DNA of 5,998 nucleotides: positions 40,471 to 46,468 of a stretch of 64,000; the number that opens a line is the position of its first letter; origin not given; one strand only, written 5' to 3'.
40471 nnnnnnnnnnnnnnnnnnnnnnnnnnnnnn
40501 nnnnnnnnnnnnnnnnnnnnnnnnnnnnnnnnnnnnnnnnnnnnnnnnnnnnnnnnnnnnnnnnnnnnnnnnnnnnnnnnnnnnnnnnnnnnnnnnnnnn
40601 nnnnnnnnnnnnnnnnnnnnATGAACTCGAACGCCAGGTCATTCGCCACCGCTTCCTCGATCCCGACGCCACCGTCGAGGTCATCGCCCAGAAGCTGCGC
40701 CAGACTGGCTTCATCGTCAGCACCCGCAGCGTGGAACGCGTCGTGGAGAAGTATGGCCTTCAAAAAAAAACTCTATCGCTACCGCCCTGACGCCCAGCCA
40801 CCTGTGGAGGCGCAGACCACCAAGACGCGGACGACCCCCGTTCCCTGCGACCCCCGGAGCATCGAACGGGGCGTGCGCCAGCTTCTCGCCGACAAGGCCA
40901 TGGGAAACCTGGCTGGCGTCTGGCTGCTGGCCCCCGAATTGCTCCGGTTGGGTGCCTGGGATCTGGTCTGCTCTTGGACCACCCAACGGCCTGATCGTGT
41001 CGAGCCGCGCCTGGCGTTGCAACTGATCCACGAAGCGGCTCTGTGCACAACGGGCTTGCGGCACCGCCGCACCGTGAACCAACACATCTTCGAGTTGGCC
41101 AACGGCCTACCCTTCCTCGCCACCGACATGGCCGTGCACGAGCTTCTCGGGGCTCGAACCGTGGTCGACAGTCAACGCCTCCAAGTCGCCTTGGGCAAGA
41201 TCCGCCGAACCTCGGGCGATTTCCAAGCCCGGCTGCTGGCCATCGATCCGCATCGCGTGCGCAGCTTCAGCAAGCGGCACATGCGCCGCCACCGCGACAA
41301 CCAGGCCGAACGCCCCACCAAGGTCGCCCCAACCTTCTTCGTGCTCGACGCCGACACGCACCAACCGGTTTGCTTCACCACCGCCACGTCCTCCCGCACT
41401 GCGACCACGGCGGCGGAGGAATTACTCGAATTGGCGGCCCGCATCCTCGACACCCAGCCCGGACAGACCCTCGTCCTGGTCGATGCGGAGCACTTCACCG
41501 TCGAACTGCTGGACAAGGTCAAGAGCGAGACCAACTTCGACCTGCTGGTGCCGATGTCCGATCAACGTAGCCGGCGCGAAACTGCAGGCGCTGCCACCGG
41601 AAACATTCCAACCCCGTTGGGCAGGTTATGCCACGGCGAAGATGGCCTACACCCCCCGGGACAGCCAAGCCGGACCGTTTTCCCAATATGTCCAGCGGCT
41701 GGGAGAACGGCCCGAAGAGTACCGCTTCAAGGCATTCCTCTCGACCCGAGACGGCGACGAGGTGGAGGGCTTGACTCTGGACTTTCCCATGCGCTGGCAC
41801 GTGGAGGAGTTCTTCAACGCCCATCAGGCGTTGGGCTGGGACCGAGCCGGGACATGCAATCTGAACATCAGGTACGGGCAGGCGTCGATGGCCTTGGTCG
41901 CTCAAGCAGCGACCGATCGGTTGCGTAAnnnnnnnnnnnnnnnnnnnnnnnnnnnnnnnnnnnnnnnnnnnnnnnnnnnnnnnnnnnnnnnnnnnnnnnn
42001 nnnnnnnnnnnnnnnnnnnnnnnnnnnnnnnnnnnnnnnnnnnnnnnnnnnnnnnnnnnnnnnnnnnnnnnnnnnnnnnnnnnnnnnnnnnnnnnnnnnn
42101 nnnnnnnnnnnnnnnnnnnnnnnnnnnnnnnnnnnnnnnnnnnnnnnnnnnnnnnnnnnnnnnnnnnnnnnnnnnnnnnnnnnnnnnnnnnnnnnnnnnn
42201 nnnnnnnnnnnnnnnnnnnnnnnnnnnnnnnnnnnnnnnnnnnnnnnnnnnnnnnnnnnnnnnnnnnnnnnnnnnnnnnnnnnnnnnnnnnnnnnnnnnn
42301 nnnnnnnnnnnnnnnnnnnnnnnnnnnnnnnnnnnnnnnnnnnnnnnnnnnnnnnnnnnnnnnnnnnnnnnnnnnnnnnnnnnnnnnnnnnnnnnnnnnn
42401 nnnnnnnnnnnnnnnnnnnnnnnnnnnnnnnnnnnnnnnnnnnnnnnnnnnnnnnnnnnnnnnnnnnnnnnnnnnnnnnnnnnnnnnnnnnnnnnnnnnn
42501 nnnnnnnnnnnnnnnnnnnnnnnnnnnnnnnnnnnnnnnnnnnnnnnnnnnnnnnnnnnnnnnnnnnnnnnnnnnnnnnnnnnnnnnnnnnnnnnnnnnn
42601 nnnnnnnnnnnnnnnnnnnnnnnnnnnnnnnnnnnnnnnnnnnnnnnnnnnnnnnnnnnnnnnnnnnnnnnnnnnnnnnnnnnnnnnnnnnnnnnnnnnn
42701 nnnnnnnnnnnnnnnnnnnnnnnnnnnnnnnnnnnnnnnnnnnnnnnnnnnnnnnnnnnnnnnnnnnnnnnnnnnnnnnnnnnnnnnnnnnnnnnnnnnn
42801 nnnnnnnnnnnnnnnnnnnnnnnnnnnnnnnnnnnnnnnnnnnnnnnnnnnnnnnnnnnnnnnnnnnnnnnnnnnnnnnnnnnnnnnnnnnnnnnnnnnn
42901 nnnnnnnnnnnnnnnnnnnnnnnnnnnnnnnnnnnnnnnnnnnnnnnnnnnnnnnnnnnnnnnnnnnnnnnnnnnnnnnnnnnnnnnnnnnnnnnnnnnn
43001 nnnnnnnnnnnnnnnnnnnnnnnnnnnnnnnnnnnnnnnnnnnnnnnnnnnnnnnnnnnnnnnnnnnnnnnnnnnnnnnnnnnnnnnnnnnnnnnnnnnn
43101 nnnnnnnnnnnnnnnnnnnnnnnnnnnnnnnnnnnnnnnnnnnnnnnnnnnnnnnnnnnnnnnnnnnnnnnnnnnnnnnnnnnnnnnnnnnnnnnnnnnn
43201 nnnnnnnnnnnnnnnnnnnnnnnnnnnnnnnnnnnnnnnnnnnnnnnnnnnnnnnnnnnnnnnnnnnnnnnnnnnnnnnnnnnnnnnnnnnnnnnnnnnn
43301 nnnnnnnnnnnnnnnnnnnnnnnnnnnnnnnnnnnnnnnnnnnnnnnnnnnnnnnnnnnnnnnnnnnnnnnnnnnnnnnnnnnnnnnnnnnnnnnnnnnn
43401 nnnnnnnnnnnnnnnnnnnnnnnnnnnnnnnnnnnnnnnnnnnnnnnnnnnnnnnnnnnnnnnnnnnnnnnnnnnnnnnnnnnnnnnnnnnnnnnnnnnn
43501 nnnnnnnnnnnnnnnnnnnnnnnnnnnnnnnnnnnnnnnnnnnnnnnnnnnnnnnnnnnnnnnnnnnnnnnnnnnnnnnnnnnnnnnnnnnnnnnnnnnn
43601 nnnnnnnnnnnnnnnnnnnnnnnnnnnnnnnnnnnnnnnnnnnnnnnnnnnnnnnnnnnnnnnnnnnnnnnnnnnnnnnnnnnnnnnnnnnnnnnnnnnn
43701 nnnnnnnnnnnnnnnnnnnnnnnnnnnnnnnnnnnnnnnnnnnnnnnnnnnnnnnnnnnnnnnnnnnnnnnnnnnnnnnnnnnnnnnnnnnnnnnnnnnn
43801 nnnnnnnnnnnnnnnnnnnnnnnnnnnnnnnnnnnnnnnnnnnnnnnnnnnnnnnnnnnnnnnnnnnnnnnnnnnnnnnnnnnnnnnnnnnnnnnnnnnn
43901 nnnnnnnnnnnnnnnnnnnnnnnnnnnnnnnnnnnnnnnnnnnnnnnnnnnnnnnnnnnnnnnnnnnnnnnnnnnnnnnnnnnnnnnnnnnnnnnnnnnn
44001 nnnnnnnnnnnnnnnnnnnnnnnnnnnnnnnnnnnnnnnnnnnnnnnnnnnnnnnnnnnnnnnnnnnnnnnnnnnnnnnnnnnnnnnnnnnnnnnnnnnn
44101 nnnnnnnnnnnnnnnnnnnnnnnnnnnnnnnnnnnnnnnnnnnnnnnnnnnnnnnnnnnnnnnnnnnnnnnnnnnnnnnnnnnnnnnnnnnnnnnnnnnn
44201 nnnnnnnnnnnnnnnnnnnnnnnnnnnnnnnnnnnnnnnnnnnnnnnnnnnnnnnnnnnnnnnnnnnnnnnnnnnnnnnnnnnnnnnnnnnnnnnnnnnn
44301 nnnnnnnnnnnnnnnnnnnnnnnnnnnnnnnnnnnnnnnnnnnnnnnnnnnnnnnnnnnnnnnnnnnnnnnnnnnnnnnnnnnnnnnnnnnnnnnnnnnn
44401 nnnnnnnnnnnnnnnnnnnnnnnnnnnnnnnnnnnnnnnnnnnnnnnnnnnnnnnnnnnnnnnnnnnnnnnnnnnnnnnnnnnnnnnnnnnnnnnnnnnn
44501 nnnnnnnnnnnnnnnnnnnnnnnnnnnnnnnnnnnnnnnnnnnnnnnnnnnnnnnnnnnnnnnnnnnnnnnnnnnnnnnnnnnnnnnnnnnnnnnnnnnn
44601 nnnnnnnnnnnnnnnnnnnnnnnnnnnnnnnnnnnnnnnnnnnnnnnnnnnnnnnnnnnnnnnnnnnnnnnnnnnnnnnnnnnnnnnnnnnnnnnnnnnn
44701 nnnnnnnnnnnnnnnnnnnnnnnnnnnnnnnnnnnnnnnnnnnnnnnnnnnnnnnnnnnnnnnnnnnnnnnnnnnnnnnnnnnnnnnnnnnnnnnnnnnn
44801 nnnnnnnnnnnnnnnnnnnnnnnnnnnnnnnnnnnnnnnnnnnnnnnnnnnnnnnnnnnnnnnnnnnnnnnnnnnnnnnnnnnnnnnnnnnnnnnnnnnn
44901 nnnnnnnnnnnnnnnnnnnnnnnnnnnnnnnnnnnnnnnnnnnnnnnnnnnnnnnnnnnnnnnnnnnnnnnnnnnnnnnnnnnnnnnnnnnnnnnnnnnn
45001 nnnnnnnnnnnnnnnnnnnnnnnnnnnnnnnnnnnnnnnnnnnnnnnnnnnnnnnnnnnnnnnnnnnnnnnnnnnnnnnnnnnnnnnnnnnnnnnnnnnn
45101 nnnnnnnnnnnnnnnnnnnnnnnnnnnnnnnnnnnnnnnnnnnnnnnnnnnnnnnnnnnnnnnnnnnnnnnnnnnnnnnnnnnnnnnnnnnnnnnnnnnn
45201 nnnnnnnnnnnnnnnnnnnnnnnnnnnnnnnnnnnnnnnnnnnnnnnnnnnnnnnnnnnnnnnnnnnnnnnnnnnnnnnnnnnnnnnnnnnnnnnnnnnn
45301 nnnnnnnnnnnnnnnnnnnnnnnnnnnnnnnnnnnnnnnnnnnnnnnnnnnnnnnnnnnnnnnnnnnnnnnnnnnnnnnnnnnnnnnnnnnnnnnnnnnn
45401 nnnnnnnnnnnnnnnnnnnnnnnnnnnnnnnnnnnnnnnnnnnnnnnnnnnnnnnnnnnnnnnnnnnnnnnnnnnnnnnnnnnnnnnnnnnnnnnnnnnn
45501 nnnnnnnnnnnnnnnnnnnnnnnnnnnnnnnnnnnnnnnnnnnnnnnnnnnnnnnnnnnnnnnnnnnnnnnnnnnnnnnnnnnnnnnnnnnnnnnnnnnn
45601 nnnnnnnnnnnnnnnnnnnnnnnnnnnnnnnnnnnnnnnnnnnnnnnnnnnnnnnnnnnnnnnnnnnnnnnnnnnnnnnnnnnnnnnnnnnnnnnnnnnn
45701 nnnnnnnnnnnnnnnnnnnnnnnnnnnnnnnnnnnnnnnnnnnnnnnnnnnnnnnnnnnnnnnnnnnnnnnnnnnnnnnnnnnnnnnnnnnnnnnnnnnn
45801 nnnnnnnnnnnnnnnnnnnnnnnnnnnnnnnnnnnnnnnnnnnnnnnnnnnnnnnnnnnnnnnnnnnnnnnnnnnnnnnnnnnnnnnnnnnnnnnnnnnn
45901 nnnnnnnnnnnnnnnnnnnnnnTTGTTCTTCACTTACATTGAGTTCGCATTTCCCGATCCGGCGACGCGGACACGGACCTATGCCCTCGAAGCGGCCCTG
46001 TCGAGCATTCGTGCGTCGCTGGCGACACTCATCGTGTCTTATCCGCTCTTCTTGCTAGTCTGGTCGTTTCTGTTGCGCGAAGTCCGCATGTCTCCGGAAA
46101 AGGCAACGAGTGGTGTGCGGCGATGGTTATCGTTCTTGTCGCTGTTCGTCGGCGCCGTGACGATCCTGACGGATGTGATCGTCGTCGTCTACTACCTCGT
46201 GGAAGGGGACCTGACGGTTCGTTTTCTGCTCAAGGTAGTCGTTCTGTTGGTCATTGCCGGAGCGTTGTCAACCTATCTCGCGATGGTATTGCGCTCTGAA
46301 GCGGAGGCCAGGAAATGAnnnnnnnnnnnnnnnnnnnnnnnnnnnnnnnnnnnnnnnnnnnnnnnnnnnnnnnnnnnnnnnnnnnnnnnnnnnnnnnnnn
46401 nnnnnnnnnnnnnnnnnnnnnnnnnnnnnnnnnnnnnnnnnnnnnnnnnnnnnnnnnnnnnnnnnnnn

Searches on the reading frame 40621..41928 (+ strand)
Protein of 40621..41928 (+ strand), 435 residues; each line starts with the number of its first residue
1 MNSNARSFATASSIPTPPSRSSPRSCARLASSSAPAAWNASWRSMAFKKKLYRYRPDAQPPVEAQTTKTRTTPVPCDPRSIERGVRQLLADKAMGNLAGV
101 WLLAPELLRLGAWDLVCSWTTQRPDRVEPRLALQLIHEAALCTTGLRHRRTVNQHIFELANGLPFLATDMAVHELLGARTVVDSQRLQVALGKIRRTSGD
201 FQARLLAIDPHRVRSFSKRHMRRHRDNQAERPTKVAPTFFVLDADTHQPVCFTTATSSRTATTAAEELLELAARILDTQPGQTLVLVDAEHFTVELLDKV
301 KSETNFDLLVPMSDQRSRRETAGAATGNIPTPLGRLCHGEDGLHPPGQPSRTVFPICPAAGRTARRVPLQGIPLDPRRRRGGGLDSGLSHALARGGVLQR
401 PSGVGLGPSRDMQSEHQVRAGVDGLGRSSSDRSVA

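Call 107: search_protein_families(library=pfam, proteins=[window:40621-41928:+], max_evalue=0.001)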
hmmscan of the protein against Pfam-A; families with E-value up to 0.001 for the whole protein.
window:40621-41928:+ (435 aa): 1 family
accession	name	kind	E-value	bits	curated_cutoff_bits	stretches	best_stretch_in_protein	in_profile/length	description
PF01609.27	DDE_Tnp_1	-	0.00012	22.3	23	1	203-312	4-106/200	Transposase DDE domain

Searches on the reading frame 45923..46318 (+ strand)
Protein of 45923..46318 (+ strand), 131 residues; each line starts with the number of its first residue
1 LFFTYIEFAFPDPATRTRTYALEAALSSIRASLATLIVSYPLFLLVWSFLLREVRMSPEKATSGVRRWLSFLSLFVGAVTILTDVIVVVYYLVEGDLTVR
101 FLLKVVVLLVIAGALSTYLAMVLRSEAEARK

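Call 107: search_protein_families(library=pfam, proteins=[window:45923-46318:+], max_evalue=0.001)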
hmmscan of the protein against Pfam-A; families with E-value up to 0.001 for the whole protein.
window:45923-46318:+ (131 aa): 1 family
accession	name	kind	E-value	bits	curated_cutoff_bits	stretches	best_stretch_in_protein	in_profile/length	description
PF18920.5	DUF5671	-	3e-18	66.4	28.4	1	2-115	23-128/132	Domain of unknown function (DUF5671)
